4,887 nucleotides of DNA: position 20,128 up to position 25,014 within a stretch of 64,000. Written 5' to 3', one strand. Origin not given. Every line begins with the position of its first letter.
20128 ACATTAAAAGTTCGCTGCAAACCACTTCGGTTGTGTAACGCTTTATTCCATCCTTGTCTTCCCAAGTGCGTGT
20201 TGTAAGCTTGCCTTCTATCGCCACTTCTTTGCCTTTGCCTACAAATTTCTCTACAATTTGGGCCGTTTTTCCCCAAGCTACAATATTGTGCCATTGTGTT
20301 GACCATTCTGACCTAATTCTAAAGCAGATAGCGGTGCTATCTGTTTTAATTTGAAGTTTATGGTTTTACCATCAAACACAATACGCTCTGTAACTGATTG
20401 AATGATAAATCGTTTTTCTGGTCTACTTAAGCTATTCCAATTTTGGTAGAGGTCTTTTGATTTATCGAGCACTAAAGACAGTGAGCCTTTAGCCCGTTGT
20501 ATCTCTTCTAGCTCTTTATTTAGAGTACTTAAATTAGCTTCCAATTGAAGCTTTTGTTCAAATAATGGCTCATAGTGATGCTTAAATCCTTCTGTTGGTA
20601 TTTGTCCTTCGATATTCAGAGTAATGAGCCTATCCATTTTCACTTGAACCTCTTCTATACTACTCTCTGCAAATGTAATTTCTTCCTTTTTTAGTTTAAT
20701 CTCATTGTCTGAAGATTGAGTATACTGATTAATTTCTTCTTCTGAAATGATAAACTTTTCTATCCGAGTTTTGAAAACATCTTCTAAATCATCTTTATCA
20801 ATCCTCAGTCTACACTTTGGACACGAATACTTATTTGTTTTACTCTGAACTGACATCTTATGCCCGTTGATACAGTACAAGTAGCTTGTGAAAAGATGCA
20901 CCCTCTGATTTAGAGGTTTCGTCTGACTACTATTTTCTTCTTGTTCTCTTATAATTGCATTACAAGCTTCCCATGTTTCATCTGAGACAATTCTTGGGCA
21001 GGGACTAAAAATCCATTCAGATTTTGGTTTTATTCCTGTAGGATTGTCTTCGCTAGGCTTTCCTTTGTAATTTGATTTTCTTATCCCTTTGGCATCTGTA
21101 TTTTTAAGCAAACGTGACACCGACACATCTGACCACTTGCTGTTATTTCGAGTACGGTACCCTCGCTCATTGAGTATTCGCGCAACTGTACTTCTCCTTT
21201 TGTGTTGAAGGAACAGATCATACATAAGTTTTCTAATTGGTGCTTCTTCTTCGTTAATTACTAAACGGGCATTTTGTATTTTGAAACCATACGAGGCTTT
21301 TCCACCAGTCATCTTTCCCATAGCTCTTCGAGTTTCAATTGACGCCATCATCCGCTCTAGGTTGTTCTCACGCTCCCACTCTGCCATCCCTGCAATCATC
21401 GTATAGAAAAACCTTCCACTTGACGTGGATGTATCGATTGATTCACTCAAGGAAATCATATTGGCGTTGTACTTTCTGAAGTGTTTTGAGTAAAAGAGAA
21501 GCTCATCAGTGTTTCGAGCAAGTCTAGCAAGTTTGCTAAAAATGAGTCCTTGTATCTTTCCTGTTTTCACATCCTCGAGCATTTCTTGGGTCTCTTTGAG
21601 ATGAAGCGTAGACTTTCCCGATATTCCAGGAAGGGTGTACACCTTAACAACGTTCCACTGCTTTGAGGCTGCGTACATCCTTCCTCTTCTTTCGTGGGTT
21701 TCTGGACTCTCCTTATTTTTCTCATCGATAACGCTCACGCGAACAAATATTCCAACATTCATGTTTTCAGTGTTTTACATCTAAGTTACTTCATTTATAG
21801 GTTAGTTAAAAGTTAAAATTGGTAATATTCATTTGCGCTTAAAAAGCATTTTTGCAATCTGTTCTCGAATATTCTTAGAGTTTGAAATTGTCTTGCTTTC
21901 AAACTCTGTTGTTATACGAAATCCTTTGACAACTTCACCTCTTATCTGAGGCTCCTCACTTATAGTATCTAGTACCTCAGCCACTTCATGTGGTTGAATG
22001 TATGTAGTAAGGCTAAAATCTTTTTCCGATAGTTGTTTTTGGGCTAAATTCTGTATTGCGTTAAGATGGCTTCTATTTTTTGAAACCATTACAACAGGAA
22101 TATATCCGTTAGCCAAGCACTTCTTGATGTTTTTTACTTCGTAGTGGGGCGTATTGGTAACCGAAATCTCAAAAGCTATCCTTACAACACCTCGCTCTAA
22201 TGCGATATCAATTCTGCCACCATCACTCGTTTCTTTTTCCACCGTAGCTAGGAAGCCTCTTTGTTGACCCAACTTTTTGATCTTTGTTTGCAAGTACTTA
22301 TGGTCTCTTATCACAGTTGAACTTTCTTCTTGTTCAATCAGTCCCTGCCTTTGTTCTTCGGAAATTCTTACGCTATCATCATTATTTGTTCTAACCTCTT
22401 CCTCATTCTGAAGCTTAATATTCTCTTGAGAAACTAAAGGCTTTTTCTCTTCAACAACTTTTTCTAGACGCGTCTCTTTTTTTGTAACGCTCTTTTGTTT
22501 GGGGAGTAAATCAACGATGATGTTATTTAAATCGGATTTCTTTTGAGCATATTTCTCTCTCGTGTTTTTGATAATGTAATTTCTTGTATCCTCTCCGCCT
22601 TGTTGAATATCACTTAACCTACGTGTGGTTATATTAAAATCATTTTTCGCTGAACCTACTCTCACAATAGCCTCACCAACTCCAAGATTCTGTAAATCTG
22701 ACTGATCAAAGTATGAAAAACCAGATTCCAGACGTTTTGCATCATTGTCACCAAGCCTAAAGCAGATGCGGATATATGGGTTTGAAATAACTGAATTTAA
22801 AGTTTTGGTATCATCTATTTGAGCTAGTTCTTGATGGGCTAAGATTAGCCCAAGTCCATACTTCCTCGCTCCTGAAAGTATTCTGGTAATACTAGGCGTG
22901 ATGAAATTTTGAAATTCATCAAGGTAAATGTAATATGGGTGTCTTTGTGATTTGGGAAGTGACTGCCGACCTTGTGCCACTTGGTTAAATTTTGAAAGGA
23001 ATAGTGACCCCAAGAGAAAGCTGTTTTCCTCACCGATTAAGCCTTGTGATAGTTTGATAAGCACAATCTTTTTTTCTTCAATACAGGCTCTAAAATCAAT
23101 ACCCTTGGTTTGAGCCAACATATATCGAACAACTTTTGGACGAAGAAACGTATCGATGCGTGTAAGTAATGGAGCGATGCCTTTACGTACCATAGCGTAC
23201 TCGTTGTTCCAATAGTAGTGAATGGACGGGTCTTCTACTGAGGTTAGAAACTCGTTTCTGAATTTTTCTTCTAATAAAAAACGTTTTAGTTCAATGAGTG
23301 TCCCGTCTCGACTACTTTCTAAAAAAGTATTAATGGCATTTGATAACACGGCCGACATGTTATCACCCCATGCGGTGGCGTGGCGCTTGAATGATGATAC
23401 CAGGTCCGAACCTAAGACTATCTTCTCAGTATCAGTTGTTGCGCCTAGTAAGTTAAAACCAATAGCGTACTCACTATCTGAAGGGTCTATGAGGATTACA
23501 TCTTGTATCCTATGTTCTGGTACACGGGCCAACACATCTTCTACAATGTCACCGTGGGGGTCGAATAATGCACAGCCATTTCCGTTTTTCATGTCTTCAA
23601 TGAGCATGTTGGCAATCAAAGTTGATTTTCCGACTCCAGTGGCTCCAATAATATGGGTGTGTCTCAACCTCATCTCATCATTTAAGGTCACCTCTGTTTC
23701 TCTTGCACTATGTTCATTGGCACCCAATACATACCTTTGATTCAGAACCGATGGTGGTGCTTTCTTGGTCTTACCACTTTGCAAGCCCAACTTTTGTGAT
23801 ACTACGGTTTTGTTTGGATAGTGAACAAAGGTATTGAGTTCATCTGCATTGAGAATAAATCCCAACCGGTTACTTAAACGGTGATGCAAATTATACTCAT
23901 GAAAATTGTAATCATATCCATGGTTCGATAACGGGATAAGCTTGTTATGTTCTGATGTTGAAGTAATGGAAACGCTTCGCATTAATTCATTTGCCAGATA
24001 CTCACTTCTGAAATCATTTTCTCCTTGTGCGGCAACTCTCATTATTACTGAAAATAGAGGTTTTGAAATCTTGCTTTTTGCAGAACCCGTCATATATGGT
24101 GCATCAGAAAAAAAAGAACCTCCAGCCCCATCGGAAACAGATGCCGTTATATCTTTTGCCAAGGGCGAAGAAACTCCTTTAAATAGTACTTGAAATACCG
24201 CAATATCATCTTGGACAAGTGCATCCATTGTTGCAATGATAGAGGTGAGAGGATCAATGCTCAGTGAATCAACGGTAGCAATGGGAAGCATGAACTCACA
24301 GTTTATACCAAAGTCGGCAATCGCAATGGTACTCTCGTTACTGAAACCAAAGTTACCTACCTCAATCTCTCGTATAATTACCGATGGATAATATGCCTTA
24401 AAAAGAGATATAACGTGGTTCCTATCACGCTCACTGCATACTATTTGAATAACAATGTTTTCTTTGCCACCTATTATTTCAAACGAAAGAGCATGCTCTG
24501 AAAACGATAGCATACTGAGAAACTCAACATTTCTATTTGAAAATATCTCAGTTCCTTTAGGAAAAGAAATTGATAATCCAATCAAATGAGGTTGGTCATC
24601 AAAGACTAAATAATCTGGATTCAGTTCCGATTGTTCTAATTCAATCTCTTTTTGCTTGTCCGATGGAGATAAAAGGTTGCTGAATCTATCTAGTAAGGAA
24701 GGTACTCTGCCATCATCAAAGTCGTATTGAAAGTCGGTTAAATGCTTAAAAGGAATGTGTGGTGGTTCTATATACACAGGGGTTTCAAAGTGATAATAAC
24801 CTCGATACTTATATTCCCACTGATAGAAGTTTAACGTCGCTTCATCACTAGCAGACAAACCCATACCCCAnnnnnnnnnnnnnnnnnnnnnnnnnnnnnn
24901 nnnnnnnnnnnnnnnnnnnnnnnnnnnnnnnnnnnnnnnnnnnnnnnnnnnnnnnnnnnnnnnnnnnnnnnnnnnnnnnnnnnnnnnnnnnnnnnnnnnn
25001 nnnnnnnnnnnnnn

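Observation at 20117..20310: Island inserted inside ssb; integrase 1 takes its stop codon from the target gene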

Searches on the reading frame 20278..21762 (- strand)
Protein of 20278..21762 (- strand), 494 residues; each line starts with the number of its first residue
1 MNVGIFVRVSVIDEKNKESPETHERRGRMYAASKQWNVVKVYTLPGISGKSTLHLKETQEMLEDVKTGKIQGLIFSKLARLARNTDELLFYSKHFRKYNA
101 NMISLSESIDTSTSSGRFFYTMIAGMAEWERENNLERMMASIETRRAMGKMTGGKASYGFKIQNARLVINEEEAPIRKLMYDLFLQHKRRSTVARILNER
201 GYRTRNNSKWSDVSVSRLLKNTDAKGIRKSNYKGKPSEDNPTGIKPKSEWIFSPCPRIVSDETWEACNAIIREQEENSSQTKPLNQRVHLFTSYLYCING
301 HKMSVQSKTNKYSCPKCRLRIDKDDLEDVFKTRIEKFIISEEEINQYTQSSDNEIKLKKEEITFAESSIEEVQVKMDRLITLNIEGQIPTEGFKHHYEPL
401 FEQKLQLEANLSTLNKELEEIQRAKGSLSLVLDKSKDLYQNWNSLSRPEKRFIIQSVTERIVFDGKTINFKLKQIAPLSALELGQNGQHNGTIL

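Call 11: search_protein_families(library=pfam, proteins=[window:20278-21762:-])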
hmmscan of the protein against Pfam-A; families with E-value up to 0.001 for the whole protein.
window:20278-21762:- (494 aa): 2 families
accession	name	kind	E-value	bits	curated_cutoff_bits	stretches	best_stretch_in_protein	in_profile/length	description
PF00239.26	Resolvase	-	6.9e-29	101.2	23.3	1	5-150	3-144/145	Resolvase, N terminal domain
PF07508.19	Recombinase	-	1.6e-18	67.2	21.1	1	171-273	1-101/102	Recombinase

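Call 13: find_homologous_proteins(query=window:20278-21762:-)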
Query window:20278-21762:- (494 aa): 2914 proteins with E <= 0.001 among 8000 candidates; the best 120 are listed.
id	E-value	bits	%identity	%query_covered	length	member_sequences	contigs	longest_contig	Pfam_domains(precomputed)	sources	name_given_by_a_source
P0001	0.0e+0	1099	100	100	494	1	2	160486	PF07508.20,PF00239.27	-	-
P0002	9.7e-272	920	82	100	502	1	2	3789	PF07508.20,PF00239.27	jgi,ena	-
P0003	3.1e-262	888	78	100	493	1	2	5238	PF07508.20,PF00239.27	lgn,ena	-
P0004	1.3e-246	837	74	100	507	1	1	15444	PF07508.20,PF00239.27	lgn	-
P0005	1.9e-241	820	73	100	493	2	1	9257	PF07508.20,PF00239.27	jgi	-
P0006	2.8e-241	819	70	100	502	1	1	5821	PF07508.20,PF00239.27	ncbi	-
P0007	5.6e-240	815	70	100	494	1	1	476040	PF07508.20,PF00239.27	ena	-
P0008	3.0e-239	813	71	100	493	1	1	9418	PF07508.20,PF00239.27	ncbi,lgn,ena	-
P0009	7.9e-238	808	71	100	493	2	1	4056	PF07508.20,PF00239.27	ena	-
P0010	1.1e-237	807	71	100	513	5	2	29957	PF07508.20,PF00239.27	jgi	jgi:site-specific DNA recombinase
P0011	3.2e-237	806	71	100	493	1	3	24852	PF07508.20,PF00239.27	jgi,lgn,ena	-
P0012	8.1e-237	805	70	100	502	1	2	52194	PF07508.20,PF00239.27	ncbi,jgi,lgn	-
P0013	3.0e-233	793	70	100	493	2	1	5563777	PF07508.20,PF00239.27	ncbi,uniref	ncbi:recombinase family protein [Kordia sp.]|uniref:recombinase family protein n=1 Tax=Kordia sp. Ta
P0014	1.2e-232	791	70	100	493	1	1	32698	PF07508.20,PF00239.27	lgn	-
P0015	2.7e-231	786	69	100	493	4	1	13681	PF07508.20,PF00239.27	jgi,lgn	-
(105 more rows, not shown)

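Call 34: find_related_loci(query=A1, collection=genome_contigs, flank=1500)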
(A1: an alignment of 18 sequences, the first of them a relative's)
Query A1 (494 aa) in genome_contigs; peptide patterns used: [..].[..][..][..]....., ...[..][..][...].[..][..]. (x = any residue, [..] = any of these).
599 stretches matched a pattern (row limit reached: there are more); 559 encode a relative of the query (tblastn E <= 1e-3); the best 80 are kept; 80 distinct loci.
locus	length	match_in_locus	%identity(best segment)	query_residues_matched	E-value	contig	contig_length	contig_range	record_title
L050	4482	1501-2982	71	1-494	0e+0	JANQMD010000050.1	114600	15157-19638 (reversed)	MAG: Flavobacteriaceae bacterium isolate PL25a_bin.84 k99_1533901, whole genome shotgun sequence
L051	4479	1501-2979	61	1-493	0e+0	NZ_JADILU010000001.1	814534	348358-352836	Psychroserpens luteus strain SM1212 NODE_1_length_814534_cov_69.675879, whole genome shotgun sequence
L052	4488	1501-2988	58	1-494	0e+0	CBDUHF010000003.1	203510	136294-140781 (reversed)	MAG TPA_asm: uncultured Polaribacter sp. isolate SRR22808133_concoct_110 genome assembly, contig: ERZ25043452.3, whole g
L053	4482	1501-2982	58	1-492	0e+0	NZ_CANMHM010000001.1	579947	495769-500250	Uncultured Polaribacter sp. isolate 3-1089-G.fasta NODE_1, whole genome shotgun sequence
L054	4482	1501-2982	54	1-493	0e+0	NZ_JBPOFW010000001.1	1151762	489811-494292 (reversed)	MAG: Patiriisocius sp. isolate MAG_03 MAG_03_1, whole genome shotgun sequence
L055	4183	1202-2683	55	1-493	0e+0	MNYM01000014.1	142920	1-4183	MAG: Flavobacteriaceae bacterium CG2_30_31_66 cg2_3.0_scaffold_25_c, whole genome shotgun sequence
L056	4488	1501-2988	55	1-494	0e+0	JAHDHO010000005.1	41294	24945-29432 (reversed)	MAG: Polaribacter sp. isolate MAG-71 ND_753, whole genome shotgun sequence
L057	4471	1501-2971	61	1-494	0e+0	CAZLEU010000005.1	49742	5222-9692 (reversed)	MAG TPA_asm: uncultured Flavobacterium sp. isolate SRP199154_co2_227 genome assembly, contig: NODE_396_length_49742_cov_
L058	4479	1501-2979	55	1-492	0e+0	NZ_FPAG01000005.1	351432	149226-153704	Zhouia amylolytica strain CGMCC 1.6114, whole genome shotgun sequence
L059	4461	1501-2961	47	3-492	5e-149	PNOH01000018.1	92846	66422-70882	MAG: Odoribacter sp. isolate SW.3.41 SW_1000120_92846, whole genome shotgun sequence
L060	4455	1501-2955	47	3-490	1e-145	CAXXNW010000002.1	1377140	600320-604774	MAG: Bacteroidales bacterium isolate e4d1c670-f166-4d5b-b7a9-33c3b2120191 genome assembly, contig: contig_2, whole genom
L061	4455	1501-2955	46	2-490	5e-140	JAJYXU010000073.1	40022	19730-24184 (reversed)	MAG: Bacteroidetes bacterium isolate FK3.bin67 NODE_1835_length_40022_cov_3.166938, whole genome shotgun sequence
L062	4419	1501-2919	44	3-477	1e-139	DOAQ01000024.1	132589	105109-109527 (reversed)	MAG TPA_asm: Prolixibacteraceae bacterium isolate UBA12447 contig_2101, whole genome shotgun sequence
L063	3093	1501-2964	45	2-490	3e-141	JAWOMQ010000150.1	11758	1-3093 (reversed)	MAG: Bacteroidota bacterium isolate bin_71 c_000015421855, whole genome shotgun sequence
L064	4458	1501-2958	44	2-490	2e-139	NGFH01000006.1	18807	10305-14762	MAG: Bacteroidetes bacterium 2013_40CM_41_45 2013_40cm_scaffold_808, whole genome shotgun sequence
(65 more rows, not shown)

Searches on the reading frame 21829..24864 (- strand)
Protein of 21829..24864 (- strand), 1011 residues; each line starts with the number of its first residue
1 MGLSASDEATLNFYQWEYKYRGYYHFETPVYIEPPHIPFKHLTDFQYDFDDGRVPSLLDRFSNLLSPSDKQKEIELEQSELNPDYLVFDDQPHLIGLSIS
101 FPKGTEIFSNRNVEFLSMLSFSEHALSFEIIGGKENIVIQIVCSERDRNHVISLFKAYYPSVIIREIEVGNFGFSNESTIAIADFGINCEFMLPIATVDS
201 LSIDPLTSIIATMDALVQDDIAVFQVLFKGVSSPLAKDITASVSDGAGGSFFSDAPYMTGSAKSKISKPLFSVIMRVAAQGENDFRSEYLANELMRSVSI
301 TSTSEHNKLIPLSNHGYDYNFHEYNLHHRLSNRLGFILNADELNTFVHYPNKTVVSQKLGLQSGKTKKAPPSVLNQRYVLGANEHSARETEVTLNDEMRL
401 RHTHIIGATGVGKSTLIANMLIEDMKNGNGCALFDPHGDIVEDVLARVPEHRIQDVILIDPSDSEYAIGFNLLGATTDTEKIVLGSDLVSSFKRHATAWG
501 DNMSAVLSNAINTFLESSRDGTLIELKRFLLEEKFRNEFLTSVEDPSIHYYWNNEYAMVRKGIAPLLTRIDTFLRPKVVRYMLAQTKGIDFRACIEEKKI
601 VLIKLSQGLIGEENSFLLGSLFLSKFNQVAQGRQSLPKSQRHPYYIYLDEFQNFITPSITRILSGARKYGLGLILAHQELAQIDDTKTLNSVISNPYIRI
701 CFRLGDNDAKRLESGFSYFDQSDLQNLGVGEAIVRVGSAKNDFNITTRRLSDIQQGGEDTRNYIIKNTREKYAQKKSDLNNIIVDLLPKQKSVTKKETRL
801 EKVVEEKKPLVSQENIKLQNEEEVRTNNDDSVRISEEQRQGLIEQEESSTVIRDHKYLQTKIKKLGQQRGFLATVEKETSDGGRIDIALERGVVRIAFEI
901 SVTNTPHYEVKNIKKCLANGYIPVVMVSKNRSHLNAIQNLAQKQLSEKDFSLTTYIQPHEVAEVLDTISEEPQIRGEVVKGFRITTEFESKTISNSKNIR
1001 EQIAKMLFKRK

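Call 11: search_protein_families(library=pfam, proteins=[window:21829-24864:-])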
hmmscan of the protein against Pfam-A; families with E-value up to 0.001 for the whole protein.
window:21829-24864:- (1011 aa): 3 families
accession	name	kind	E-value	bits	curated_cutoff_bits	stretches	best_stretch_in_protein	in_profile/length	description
PF10412.15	TrwB_AAD_bind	-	7.1e-11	42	20.5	1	392-704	7-310/387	Type IV secretion-system coupling protein DNA-binding domain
PF01935.23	DUF87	-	2.4e-06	28.2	23.2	1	388-444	10-68/220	Helicase HerA, central domain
PF12696.13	TraG-D_C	-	6.6e-06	26.5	22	1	644-708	2-70/126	TraM recognition site of TraD and TraG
